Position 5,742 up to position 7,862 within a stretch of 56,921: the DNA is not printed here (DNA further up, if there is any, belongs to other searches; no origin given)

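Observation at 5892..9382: Translationally coupled ThDP enzyme + large GT-A-fold protein: unassigned two-gene biosynthetic unit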

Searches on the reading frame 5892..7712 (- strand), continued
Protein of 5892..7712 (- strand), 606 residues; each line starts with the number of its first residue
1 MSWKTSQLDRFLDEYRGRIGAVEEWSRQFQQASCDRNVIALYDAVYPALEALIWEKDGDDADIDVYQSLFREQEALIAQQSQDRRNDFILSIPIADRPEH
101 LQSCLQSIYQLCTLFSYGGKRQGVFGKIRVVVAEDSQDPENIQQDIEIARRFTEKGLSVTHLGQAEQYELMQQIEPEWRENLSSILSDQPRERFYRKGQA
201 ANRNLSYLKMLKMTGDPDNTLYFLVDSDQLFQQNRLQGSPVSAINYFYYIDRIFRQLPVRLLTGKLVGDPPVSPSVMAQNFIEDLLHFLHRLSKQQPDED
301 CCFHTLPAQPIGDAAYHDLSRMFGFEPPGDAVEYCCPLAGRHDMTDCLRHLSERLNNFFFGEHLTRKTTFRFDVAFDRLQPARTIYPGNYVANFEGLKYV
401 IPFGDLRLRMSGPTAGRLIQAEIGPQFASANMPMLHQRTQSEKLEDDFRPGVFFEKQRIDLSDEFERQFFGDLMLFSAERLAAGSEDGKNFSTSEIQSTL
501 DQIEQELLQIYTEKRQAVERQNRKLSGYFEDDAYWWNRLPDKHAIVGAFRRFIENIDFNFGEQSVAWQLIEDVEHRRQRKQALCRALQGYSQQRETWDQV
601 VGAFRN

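Call 81: find_encoding_contigs(protein=P0234, flank=10000, max_places=1)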
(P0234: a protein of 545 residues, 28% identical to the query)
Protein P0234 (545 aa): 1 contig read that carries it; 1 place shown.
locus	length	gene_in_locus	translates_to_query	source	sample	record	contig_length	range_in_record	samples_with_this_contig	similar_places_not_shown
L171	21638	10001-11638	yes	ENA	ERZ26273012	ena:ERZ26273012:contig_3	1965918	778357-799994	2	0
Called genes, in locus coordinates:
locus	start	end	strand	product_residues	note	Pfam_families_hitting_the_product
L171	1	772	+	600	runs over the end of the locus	-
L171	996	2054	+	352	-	PF00589:Phage_integrase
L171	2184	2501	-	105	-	-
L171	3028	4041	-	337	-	PF00881:Nitroreductase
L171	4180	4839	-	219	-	PF05721:PhyH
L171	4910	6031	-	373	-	PF01266:DAO (faint), PF13450:NAD_binding_8, PF01593:Amino_oxidase (weak), PF03275:GLF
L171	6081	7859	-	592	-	-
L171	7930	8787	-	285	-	PF04055:Radical_SAM, PF13186:SPASM (weak)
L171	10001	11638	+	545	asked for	-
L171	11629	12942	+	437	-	PF00501:AMP-binding (weak), PF14535:AMP-binding_C_2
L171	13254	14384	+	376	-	PF00248:Aldo_ket_red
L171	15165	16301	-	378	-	PF01408:GFO_IDH_MocA, PF22725:GFO_IDH_MocA_C3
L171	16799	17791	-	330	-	PF13814:Replic_Relax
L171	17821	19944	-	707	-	PF01935:DUF87 (weak)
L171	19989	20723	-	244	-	-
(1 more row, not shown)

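Call 83: search_dna_similar(query=window:5892-7712:-, collection=plasmids, mode=protein, max_rows=10)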
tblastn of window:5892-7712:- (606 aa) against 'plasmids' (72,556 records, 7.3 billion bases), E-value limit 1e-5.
No match.
